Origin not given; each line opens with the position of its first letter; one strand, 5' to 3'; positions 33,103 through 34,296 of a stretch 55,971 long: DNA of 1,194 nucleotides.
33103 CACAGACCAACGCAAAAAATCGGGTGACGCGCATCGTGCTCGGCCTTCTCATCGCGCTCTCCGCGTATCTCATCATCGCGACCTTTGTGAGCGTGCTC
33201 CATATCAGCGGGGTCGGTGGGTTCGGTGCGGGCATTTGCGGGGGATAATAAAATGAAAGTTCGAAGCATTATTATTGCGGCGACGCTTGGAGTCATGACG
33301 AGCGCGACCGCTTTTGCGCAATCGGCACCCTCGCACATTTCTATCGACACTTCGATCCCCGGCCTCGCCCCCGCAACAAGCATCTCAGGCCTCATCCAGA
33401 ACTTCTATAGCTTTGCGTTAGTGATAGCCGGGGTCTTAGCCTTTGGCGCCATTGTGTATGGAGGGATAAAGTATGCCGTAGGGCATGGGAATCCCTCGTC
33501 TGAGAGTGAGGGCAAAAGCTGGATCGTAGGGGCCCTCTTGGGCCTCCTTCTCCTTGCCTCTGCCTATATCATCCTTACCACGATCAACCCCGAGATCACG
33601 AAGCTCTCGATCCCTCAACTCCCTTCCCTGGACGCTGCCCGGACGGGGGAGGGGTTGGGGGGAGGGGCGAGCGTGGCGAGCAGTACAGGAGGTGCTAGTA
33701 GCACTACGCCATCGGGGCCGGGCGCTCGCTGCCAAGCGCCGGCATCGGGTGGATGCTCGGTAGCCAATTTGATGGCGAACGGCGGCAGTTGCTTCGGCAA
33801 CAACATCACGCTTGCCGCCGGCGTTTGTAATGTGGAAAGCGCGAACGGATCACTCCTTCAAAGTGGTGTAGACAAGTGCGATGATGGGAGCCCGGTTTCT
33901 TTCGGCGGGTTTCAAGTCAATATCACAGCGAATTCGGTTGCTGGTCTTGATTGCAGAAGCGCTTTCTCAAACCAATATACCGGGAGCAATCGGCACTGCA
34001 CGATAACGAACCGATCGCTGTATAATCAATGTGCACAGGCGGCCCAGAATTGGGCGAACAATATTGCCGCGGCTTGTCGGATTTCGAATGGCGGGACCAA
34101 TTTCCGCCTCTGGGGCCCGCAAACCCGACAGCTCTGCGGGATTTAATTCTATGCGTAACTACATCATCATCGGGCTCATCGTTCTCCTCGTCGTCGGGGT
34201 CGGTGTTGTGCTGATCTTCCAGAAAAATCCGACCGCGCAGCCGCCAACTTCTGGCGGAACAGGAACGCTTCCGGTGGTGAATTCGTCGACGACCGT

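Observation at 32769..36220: Array of six paralogous small two-TM proteins with an invariant GNPE loop (VirB2/TrbC-pilin-like) lacking any visible secretion machinery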

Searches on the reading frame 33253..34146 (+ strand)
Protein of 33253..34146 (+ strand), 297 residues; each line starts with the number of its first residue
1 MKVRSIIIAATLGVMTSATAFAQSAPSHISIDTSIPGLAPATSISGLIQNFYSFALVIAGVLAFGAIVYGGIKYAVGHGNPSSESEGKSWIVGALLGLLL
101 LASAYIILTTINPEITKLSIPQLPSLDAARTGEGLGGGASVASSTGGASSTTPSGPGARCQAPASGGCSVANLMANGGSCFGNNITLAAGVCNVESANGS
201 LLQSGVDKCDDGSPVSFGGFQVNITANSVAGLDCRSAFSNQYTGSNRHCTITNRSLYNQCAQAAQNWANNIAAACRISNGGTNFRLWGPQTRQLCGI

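Call 3: search_protein_families(library=pfam, proteins=[window:33253-34146:+], max_evalue=1)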
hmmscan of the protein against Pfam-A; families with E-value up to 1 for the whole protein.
window:33253-34146:+ (297 aa): 4 families
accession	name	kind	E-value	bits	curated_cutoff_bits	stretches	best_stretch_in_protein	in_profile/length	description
PF18895.5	T4SS_pilin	-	3.7e-09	37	26.6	1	42-111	3-71/71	Type IV secretion system pilin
PF17909.6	Htr2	-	4e-05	24.3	25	1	54-103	4-50/61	Htr2 transmembrane domain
PF04956.18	TrbC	-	0.0031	18.1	27.9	1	4-111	12-98/98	TrbC/VIRB2 pilin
PF18896.5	SLT_3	-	0.34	11.8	27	0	240-287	60-87/89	Lysozyme like domain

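Call 17: find_homologous_proteins(query=window:33253-34146:+, max_evalue=0.001)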
Query window:33253-34146:+ (297 aa): 72 proteins with E <= 0.001 among 8000 candidates.
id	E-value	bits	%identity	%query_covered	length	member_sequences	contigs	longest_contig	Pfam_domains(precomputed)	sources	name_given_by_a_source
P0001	5.2e-179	612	100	95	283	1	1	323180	PF17909.6,PF18895.6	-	-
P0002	1.4e-108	381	67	92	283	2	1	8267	PF18895.6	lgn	-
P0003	5.6e-92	326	59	97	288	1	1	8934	PF18895.6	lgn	-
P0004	6.9e-87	309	54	99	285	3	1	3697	PF18895.6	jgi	jgi:hypothetical protein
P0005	6.8e-78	280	50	99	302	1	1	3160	PF18895.6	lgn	-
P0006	1.7e-73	265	53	91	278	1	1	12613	PF18895.6,PF18896.6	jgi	jgi:Type IV secretion system pilin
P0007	2.2e-73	265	50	100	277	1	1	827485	PF18895.6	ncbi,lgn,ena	-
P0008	3.8e-73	264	49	99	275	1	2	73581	PF18895.6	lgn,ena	-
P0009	4.8e-70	254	55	94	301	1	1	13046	PF18895.6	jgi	jgi:hypothetical protein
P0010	2.6e-69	252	48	99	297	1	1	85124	PF18896.6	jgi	jgi:hypothetical protein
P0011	7.9e-63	231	48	92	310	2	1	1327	PF18895.6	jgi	jgi:hypothetical protein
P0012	3.8e-62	228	47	94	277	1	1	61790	PF18895.6,PF18896.6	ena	-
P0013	4.5e-62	228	45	100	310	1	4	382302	PF18895.6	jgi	jgi:hypothetical protein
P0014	1.5e-60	223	46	92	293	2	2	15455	PF18895.6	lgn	-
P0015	8.8e-57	211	43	98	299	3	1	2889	PF18895.6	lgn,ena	-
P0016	3.6e-55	205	42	96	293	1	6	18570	PF18895.6,PF18896.6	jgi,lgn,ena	jgi:hypothetical protein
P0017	6.3e-53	198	65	56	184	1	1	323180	PF18895.6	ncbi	-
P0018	6.8e-51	191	41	100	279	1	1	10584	PF18895.6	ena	-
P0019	2.1e-42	163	38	91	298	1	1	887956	PF18895.6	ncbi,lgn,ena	-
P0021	9.7e-39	151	45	80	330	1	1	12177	PF18895.6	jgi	jgi:Type IV secretion system pilin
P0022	2.6e-36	143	38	91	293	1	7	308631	PF17909.6,PF18895.6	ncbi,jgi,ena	ncbi:MAG: sensory rhodopsin II transducer [Minisyncoccia bacterium]|jgi:hypothetical protein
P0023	1.1e-35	142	62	34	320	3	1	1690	PF18895.6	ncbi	-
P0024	3.3e-34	137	46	60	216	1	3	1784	PF18895.6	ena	-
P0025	4.8e-34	136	61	35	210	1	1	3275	PF18895.6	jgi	jgi:hypothetical protein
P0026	6.2e-34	136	42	80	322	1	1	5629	PF18895.6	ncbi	-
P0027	7.7e-34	135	68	34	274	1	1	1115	PF17909.6,PF18895.6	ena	-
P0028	1.7e-33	134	57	46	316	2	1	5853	PF17909.6,PF18895.6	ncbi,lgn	-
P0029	2.4e-33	134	61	39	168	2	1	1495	PF18895.6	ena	-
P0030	4.7e-33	133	59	42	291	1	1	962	PF18895.6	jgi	jgi:TRAP-type C4-dicarboxylate transport system permease small subunit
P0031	5.5e-33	133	61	35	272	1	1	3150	PF18895.6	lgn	-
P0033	7.2e-33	132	64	34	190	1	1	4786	PF18895.6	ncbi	-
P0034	2.2e-32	131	59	46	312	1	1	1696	PF18895.6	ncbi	-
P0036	5.4e-31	126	54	44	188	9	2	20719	PF17909.6,PF18895.6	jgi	jgi:hypothetical protein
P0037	2.0e-30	124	55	46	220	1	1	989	PF18895.6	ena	-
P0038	1.6e-29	121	52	43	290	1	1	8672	PF18895.6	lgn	-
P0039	1.8e-29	121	52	41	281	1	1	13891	PF18895.6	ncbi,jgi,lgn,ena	jgi:hypothetical protein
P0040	3.5e-29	120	49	48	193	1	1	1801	PF18895.6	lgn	-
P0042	4.4e-29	120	56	34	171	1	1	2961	PF18895.6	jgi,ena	-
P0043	4.7e-29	120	55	33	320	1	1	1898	PF18895.6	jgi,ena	-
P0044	3.7e-28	117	61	32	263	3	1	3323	PF18895.6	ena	-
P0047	1.6e-27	115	52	41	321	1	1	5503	PF18895.6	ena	-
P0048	2.5e-27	114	54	33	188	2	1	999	PF18895.6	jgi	-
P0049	3.7e-27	113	49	47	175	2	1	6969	PF18895.6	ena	-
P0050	5.6e-27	113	52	41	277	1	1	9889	PF18895.6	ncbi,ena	-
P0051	7.1e-27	113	58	32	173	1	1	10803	PF17909.6,PF18895.6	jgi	jgi:hypothetical protein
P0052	1.0e-26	112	55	35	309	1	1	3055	PF18895.6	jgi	jgi:hypothetical protein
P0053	1.4e-26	112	55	37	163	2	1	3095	PF18895.6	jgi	-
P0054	5.8e-26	110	56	34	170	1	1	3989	PF18895.6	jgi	jgi:type IV secretion system pilin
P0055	8.7e-26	109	67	28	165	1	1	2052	PF18895.6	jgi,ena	-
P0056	1.0e-25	109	45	47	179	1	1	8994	PF18895.6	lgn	-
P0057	2.8e-25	107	54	36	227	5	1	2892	PF17909.6,PF18895.6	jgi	-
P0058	3.2e-25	107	57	31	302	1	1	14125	PF18895.6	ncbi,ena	-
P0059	1.3e-24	105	54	34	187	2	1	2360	PF18895.6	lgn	-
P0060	1.3e-24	105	52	42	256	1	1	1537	PF18895.6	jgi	jgi:hypothetical protein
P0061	6.5e-24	103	51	38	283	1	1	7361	PF18895.6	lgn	-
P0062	8.4e-24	102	40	76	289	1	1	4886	PF18895.6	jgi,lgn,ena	-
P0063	1.5e-23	102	47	41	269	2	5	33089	PF18895.6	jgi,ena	jgi:hypothetical protein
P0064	1.8e-22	98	50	43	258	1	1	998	PF18895.6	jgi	jgi:hypothetical protein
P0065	7.8e-22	96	49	40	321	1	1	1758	PF18895.6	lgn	-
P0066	1.8e-19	88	47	40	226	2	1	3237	PF18895.6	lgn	-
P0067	7.0e-18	83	47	33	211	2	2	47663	PF18895.6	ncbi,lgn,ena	-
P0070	1.2e-9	56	33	59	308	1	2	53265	PF18895.6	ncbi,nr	ncbi:MAG: hypothetical protein HYV78_00960 [Candidatus Wildermuthbacteria bacterium]|nr:hypothetical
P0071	1.0e-4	40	34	32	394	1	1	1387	PF18895.6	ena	-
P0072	1.5e-4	39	29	32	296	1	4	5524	PF18895.6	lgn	-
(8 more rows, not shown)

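Call 18: find_encoding_contigs(protein=P0017, flank=10000, max_places=4)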
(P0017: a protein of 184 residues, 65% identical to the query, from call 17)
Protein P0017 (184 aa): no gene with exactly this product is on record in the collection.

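Call 19: find_encoding_contigs(protein=P0001, flank=10000, max_places=4)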
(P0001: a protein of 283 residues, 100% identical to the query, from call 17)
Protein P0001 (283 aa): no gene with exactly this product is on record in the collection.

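Call 23: search_protein_families(library=pfam, alignment_id=A2, max_evalue=0.01)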
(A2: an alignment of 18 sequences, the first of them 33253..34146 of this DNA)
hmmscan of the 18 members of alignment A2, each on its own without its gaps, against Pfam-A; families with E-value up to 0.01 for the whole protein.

A. member 1, window:33253-34146:+ (297 aa): 3 families
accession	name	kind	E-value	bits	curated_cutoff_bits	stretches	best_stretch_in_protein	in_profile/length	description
PF18895.5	T4SS_pilin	-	3.7e-09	37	26.6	1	42-111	3-71/71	Type IV secretion system pilin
PF17909.6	Htr2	-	4e-05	24.3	25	1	54-103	4-50/61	Htr2 transmembrane domain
PF04956.18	TrbC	-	0.0031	18.1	27.9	1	4-111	12-98/98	TrbC/VIRB2 pilin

B. families by the number of members that match (of 18 scanned): 4 families
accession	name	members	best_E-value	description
PF18895.5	T4SS_pilin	18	8.9e-11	Type IV secretion system pilin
PF17909.6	Htr2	15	1e-05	Htr2 transmembrane domain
PF18896.5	SLT_3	11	2e-08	Lysozyme like domain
PF04956.18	TrbC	2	0.0003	TrbC/VIRB2 pilin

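Call 25: find_related_loci(query=A2, collection=genome_contigs, flank=10000)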
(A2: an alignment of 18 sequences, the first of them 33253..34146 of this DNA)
Query A2 (297 aa) in genome_contigs; peptide patterns used: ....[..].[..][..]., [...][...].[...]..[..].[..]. (x = any residue, [..] = any of these).
168 stretches matched a pattern; 133 encode a relative of the query (tblastn E <= 1e-3); the best 80 are kept; 80 distinct loci.
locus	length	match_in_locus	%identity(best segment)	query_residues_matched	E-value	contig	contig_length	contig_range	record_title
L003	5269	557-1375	62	25-297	5e-95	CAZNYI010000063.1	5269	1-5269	MAG TPA_asm: uncultured Candidatus Saccharibacteria bacterium isolate binchicken_co54_413 genome assembly, contig: NODE_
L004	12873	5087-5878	51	29-296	3e-72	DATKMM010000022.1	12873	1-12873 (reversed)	MAG TPA_asm: Candidatus Paceibacterota bacterium isolate SMAG_U14711 k141_834423, whole genome shotgun sequence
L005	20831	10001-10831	50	1-297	5e-66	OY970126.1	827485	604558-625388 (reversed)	MAG: uncultured bacterium isolate MFD05512.bin.c.3 genome assembly, chromosome: 1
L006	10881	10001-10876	46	1-297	1e-63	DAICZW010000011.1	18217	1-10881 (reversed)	MAG TPA_asm: bacterium isolate clean1826 NODE_11_length_18217_cov_5.934564, whole genome shotgun sequence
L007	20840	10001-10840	43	20-297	4e-61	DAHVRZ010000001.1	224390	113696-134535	MAG TPA_asm: Candidatus Parcubacteria bacterium isolate clean656 NODE_1_length_224390_cov_8.144298, whole genome shotgun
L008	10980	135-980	43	1-297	9e-60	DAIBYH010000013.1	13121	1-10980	MAG TPA_asm: Candidatus Parcubacteria bacterium isolate clean5438 NODE_13_length_13121_cov_4.625652, whole genome shotgu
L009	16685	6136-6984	45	7-297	2e-58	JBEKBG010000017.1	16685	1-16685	MAG: Minisyncoccia bacterium isolate SPRUCE 130 SPRUCE_130_17, whole genome shotgun sequence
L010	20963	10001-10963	38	47-297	3e-57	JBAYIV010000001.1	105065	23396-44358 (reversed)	MAG: Candidatus Paceibacterota bacterium isolate SO_2016_GW1_39 scaffold00440_OW334_2016, whole genome shotgun sequence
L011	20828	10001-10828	43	20-297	6e-49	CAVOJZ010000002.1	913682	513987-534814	MAG: uncultured bacterium isolate MFD00082.bin.1.43 genome assembly, contig: contig_7304, whole genome shotgun sequence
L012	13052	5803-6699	37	2-297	2e-48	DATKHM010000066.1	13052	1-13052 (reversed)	MAG TPA_asm: Candidatus Paceibacterota bacterium isolate SMAG_U14577 k141_12058, whole genome shotgun sequence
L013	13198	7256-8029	45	20-287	6e-47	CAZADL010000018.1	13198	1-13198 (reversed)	MAG TPA_asm: uncultured Candidatus Saccharibacteria bacterium isolate SRP271791_co2_38 genome assembly, contig: NODE_118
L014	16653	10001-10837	39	15-297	3e-46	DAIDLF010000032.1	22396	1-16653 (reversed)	MAG TPA_asm: Candidatus Parcubacteria bacterium isolate clean422 k141_172255, whole genome shotgun sequence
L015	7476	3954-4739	39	47-297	2e-45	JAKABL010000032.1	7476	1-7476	MAG: bacterium isolate WH2.bin17 NODE_18774_length_7476_cov_4.290788, whole genome shotgun sequence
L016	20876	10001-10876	44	18-297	2e-57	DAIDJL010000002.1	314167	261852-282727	MAG TPA_asm: Candidatus Parcubacteria bacterium isolate clean384 k141_1205109, whole genome shotgun sequence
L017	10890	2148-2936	35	8-287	4e-42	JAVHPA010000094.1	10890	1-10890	MAG: Candidatus Moraniibacteriota bacterium isolate WB02no16_44_9 NODE_4364_length_10890_cov_5.895801, whole genome shot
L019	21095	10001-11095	38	28-297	1e-40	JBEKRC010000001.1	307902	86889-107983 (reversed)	MAG: Minisyncoccia bacterium isolate SPRUCE 501 SPRUCE_501_1, whole genome shotgun sequence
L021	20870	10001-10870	39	28-297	3e-40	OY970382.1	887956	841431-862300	MAG: uncultured bacterium isolate MFD03726.bin.c.5 genome assembly, chromosome: 1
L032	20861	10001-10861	32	14-297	5e-31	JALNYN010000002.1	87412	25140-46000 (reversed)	MAG: Candidatus Paceibacterota bacterium isolate SO_2017_GW1 bin 180 NODE_1664_length_87412_cov_4.068190_OW334_2017, who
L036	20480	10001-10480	45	145-287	2e-29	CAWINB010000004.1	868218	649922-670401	MAG: Candidatus Doudnabacteria bacterium isolate MFD04434.bin.1.36 genome assembly, contig: contig_4859, whole genome sh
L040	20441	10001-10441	43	145-297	7e-28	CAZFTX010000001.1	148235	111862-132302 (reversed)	MAG TPA_asm: uncultured Candidatus Saccharibacteria bacterium isolate SRP342105_co1_257 genome assembly, contig: NODE_11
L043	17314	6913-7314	41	159-297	2e-26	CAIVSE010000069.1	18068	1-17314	Candidatus Doudnabacteria bacterium isolate MJ-time_bin-3275 genome assembly, contig: bin-3275:69/93, whole genome shotg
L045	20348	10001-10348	55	14-132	4e-26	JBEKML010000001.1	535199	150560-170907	MAG: Minisyncoccia bacterium isolate SPRUCE 393 SPRUCE_393_1, whole genome shotgun sequence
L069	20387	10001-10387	42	179-297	5e-22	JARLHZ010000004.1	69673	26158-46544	MAG: Candidatus Doudnabacteria bacterium isolate MAG_CO250 MetaCoAG_Bin_250_Oxic_k141_376293, whole genome shotgun seque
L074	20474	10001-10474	37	140-297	2e-21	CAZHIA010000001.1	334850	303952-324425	MAG TPA_asm: uncultured Candidatus Saccharibacteria bacterium isolate SRP257259_co1_13 genome assembly, contig: NODE_15_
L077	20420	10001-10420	42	29-172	3e-21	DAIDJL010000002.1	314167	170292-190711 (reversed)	MAG TPA_asm: Candidatus Parcubacteria bacterium isolate clean384 k141_1205109, whole genome shotgun sequence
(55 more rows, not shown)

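Call 31: predict_structure(alignment_id=A2)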
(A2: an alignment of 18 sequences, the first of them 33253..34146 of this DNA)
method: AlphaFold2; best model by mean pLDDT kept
length: 297 residues; sequences in the alignment: 18
mean_pLDDT: 73.9   pTM: 0.48
mean pLDDT of the five models: 73.9, 71.1, 71.0, 70.6, 62.5
residues with pLDDT >= 90: 95; 70-90: 105; 50-70: 30; < 50: 67
segments of 3 or more residues with pLDDT < 50: 1-5, 17-41, 118-154
pLDDT, mean of each block of 10 residues (from residue 1): 49 50 38 38 60 78 89 84 86 88 79 56 35 34 35 55 89 92 93 84 84 92 94 95 88 96 94 94 87 85
secondary structure, 60 per line:
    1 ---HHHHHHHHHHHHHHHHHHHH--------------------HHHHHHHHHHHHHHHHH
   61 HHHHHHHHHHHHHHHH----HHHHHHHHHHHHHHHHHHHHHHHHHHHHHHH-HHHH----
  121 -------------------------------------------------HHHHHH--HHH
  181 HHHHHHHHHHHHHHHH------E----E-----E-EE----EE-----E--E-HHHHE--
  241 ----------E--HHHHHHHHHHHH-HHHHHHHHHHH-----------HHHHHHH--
elements in order: H4-23 H44-76 H81-111 H113-116 H170-175 H178-196 H234-237 H254-265 H267-277 H289-295

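Call 34: search_protein_families(library=pfam, proteins=[L077:8-1882:+, L077:1898-4300:+, L077:4317-5372:+, L077:5400-5924:+, L077:5946-6629:+, L077:6526-8373:+, L077:8386-9177:+, L077:9219-9935:+, L077:9932-10423:+, L077:10435-11769:+], max_evalue=0.01)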
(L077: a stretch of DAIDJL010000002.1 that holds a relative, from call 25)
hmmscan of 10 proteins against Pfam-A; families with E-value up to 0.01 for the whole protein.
L077:8-1882:+ (624 aa): 1 family
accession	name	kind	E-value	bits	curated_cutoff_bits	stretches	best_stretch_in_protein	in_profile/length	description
PF18911.6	PKD_4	-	2.6e-05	24.6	27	1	545-609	4-67/85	PKD domain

L077:1898-4300:+ (800 aa): 0 families

L077:4317-5372:+ (351 aa): 0 families

L077:5400-5924:+ (174 aa): 1 family
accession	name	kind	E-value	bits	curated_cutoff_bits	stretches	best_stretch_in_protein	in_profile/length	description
PF12666.12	PrgI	-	1.9e-10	41.6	27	1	5-87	2-89/91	PrgI family protein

L077:5946-6629:+ (227 aa): 1 family
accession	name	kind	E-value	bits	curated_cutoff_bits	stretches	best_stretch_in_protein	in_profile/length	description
PF11130.14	TraC_F_IV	-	4.1e-05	23.2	28.1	1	31-224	22-182/375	TraC protein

L077:6526-8373:+ (615 aa): 4 families
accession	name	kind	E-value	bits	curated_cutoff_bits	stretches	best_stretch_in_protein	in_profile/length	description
PF19044.6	P-loop_TraG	-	1.2e-23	83.9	25.8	2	427-572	192-344/413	TraG P-loop domain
PF12846.13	AAA_10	-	2.4e-08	33.9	27.5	1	270-530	21-289/362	AAA-like domain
PF01935.23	DUF87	-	5e-08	33.7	23.2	1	275-339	28-93/220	Helicase HerA, central domain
PF11130.14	TraC_F_IV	-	0.0076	15.8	28.1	0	118-215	275-372/375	TraC protein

L077:8386-9177:+ (263 aa): 0 families

L077:9219-9935:+ (238 aa): 1 family
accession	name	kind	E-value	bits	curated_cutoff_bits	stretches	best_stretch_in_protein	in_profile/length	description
PF06832.18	BiPBP_C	-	0.0036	17.6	26.8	0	59-109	16-68/90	Penicillin-Binding Protein C-terminus Family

L077:9932-10423:+ (163 aa): 2 families
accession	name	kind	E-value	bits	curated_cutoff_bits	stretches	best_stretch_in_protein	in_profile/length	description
PF18895.5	T4SS_pilin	-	4.2e-08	33.6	26.6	1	41-108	5-71/71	Type IV secretion system pilin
PF17909.6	Htr2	-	0.0068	17.1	25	0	51-100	4-50/61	Htr2 transmembrane domain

L077:10435-11769:+ (444 aa): 0 families

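Call 35: fold_search(model_id=the predicted structure, library=pdb)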
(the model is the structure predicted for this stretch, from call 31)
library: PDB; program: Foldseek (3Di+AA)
matches with E <= 10: 2; with E <= 0.001: 0
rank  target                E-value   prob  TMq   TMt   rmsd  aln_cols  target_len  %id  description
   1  5jje_B                3.6e+00  0.33  0.16  0.53   4.2        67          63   24  Structure of the SRII/HtrII Complex in I212121 space group ("U" shape) (released 2017-02-15)
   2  8dfu_0                5.0e+00  0.63  0.19  0.61   2.6        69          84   17  Cryo-EM structure of conjugation pili from Aeropyrum pernix (released 2023-03-22)
